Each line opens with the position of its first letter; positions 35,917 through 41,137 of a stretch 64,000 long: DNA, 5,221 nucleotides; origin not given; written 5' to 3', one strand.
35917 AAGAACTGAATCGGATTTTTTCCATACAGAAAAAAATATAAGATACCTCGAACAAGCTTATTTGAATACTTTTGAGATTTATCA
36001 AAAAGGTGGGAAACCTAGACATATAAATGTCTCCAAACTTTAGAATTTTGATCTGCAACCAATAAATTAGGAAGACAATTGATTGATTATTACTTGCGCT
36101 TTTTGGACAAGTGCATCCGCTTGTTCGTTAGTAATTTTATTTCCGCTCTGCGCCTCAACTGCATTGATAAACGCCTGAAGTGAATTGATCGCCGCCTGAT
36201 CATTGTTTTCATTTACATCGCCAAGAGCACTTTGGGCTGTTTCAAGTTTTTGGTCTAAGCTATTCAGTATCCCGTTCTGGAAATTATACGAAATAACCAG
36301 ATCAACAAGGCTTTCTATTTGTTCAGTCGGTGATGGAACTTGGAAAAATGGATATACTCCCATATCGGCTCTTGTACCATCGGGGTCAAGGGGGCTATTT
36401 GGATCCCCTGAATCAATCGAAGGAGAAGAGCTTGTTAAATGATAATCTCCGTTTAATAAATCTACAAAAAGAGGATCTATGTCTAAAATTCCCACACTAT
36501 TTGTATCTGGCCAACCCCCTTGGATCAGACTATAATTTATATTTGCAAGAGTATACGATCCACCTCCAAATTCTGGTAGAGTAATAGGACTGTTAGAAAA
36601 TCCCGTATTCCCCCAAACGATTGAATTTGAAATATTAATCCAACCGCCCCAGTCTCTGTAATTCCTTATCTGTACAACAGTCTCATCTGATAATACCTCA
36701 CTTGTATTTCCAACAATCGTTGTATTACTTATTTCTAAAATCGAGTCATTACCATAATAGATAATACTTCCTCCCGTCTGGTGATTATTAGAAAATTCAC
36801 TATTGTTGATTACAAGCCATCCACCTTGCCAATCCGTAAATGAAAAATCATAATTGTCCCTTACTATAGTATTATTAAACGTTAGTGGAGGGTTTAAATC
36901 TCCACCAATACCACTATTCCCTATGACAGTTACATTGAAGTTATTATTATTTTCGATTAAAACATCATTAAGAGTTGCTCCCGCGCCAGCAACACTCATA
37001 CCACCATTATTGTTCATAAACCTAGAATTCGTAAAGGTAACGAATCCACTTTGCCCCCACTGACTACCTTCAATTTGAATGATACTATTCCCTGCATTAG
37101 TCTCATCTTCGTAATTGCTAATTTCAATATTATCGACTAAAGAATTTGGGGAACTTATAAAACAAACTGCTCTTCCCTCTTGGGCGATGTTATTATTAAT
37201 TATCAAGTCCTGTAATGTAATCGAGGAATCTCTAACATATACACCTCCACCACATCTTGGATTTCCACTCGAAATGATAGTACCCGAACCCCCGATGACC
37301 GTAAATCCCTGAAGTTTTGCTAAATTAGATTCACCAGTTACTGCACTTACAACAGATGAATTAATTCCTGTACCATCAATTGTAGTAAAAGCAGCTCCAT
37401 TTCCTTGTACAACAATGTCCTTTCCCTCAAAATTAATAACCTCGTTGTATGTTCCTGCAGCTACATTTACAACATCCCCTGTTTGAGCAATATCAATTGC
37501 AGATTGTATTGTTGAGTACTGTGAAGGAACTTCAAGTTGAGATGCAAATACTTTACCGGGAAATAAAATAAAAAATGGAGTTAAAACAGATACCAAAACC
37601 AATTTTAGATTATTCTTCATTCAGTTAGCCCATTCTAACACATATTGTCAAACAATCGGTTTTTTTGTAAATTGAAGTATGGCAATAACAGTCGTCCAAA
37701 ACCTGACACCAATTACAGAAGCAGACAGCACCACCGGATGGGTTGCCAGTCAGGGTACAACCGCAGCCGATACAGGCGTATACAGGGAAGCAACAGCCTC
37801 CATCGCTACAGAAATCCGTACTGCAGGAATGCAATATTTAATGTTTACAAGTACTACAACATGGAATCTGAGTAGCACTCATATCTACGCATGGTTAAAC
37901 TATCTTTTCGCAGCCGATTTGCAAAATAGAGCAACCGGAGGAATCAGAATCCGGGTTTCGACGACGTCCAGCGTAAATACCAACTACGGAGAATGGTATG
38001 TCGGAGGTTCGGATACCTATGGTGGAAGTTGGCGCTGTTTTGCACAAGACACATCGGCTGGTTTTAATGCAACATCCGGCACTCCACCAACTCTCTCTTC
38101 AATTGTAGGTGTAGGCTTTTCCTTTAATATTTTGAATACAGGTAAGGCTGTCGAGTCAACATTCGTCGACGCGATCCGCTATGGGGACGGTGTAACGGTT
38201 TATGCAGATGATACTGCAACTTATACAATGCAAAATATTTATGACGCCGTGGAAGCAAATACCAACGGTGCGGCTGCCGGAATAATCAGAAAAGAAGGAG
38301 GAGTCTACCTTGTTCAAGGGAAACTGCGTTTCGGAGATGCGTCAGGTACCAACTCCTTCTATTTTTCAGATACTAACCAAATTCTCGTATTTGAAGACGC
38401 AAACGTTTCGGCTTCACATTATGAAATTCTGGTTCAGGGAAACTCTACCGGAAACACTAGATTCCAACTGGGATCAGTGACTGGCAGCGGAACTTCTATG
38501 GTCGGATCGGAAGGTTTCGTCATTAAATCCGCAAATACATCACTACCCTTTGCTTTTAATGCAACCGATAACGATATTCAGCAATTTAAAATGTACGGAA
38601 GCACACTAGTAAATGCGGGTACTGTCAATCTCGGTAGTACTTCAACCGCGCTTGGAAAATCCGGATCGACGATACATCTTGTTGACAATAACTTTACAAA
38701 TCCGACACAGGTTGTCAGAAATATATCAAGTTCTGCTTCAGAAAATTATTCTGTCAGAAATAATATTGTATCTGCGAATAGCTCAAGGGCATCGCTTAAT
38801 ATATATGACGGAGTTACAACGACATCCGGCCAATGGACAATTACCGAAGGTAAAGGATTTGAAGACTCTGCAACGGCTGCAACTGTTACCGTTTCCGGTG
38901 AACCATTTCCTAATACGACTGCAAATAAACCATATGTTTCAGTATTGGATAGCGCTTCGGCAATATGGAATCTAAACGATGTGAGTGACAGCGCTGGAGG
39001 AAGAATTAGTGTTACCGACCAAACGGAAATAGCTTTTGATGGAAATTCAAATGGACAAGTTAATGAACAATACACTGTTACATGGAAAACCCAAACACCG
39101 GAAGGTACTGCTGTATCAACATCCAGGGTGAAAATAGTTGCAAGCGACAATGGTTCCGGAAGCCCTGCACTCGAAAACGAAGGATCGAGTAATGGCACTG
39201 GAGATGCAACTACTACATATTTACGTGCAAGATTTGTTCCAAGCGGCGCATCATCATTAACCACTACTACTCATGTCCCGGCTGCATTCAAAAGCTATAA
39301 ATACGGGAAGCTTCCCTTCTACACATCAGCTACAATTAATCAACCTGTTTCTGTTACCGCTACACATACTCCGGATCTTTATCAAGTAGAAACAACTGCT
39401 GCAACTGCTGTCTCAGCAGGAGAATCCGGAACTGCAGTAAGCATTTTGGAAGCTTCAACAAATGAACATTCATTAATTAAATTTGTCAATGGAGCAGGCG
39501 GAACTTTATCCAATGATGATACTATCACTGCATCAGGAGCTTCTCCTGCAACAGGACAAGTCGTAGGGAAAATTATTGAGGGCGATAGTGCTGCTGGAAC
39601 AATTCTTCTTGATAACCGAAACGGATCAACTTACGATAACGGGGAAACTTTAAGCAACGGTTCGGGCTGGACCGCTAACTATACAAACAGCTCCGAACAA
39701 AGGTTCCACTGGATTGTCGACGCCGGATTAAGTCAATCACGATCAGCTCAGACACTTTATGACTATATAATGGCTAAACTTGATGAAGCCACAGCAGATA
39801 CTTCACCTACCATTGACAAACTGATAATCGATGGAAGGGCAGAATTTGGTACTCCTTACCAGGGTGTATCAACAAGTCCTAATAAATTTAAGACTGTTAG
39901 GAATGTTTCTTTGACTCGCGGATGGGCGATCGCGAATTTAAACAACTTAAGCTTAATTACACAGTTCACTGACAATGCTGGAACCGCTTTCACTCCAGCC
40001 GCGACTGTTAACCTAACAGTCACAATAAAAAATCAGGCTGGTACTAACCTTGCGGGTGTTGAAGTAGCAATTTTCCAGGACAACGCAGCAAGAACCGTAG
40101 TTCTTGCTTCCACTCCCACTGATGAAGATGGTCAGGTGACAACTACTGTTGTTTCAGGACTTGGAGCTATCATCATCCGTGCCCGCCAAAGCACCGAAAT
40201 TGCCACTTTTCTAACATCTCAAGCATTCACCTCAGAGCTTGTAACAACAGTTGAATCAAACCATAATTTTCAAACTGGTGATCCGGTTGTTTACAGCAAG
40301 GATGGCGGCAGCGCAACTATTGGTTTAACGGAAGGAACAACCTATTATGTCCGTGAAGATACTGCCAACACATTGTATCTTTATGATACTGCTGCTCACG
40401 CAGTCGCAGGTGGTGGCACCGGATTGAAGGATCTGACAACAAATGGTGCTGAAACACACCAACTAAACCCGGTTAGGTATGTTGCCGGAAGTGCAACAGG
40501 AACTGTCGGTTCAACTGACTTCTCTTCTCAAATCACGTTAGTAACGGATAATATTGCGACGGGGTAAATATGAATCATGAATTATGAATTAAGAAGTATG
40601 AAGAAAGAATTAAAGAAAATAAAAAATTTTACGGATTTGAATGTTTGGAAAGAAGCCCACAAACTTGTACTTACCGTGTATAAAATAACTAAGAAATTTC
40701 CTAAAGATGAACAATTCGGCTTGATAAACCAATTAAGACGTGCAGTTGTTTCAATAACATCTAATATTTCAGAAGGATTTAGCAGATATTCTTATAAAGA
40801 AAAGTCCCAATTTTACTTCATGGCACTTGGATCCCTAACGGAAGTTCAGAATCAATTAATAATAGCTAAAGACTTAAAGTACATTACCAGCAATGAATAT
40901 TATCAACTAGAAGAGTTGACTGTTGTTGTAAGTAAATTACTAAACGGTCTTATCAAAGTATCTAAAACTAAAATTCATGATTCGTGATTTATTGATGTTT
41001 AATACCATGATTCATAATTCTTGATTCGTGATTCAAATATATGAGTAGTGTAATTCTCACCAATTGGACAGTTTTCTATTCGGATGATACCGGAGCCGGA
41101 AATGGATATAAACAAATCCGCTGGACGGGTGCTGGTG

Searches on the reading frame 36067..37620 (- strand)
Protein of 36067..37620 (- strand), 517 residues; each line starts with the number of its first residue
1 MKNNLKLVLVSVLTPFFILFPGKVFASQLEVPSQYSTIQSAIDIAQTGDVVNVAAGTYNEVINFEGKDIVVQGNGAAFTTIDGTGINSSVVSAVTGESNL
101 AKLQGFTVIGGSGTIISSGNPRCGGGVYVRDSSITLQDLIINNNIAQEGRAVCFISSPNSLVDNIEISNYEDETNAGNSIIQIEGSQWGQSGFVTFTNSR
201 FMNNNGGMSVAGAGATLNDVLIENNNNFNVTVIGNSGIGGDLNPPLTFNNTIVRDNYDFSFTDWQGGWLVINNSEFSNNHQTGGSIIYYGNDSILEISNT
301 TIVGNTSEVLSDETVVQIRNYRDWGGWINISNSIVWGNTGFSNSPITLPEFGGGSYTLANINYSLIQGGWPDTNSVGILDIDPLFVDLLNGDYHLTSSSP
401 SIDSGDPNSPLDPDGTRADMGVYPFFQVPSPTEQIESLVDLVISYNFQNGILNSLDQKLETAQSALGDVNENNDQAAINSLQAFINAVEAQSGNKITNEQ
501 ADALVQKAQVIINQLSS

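Call 47: search_protein_families(library=pfam, proteins=[window:36067-37620:-], max_evalue=0.0001)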
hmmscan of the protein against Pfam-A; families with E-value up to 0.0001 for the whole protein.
window:36067-37620:- (517 aa): 1 family
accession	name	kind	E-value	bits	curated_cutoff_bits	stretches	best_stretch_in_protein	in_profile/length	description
PF22888.1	FIMAH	-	1.3e-05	26.2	24.8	1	441-512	11-80/81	FIMAH domain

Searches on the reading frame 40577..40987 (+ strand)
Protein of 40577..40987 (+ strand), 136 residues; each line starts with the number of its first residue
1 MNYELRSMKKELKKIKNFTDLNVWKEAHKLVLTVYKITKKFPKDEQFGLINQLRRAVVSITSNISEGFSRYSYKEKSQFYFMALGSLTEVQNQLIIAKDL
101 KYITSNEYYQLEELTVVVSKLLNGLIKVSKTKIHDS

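Call 47: search_protein_families(library=pfam, proteins=[window:40577-40987:+], max_evalue=0.0001)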
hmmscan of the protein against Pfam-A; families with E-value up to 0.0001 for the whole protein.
window:40577-40987:+ (136 aa): 2 families
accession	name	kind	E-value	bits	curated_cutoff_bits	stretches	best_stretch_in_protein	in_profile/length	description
PF05635.17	23S_rRNA_IVP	-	1.6e-38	131.6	33.8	1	20-124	2-106/106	23S rRNA-intervening sequence protein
PF22296.2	bAvd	-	4e-08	34.2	40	1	27-127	7-105/107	bAvd-like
